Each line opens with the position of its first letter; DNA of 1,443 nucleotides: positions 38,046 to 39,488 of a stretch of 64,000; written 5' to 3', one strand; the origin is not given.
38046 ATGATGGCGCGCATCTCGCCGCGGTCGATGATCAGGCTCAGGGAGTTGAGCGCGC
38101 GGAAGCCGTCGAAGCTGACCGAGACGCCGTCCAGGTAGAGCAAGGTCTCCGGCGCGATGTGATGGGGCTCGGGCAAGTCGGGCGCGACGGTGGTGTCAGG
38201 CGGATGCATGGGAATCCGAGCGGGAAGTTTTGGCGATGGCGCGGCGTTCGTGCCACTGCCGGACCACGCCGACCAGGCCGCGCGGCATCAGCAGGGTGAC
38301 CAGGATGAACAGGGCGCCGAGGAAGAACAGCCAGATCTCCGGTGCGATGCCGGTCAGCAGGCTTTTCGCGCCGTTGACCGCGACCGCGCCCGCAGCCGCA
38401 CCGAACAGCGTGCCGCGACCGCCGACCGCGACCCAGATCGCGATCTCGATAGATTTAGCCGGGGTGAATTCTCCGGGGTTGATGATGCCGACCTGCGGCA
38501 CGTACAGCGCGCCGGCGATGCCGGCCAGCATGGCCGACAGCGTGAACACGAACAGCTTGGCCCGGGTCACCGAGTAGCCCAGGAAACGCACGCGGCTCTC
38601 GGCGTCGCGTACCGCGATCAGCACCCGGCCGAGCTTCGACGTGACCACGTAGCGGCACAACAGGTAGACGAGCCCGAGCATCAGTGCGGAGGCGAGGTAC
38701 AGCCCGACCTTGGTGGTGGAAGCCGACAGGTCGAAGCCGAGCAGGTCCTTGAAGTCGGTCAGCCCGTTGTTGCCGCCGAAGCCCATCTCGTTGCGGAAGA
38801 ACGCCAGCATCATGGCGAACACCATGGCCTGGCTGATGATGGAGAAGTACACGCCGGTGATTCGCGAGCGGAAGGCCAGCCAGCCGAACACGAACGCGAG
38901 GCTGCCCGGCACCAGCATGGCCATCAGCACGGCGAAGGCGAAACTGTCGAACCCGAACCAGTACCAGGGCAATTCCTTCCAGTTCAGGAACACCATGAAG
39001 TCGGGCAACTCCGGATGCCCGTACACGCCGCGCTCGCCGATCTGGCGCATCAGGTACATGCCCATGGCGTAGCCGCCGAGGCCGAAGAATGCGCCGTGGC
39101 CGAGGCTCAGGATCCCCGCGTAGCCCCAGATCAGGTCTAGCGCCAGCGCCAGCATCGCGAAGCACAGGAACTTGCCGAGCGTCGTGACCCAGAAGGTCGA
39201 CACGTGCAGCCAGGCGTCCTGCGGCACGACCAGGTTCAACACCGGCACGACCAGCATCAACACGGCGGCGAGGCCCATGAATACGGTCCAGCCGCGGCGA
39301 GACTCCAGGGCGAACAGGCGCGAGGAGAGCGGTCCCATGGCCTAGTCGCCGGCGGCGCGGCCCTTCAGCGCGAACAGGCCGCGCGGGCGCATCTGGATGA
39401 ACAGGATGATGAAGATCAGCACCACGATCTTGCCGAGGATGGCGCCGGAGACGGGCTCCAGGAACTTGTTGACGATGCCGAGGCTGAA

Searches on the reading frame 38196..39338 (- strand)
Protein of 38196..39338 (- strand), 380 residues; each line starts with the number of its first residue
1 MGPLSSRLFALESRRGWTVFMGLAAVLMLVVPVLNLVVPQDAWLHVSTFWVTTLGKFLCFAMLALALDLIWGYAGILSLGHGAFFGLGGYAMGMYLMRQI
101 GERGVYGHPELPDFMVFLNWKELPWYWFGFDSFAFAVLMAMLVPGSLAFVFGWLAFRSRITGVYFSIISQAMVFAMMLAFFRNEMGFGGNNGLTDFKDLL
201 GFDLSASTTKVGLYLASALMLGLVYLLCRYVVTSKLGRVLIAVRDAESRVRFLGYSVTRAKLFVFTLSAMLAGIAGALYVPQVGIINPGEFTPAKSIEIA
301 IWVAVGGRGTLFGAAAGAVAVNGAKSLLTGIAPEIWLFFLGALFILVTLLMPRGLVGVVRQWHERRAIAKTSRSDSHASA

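Call 39: search_protein_families(library=pfam, max_evalue=0.00001, proteins=[window:38196-39338:-])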
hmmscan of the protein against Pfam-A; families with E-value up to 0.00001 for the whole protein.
window:38196-39338:- (380 aa): 1 family
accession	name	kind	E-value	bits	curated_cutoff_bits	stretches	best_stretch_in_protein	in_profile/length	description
PF02653.21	BPD_transp_2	-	3.1e-45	154.8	26.8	1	52-347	4-268/269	Branched-chain amino acid transport system / permease component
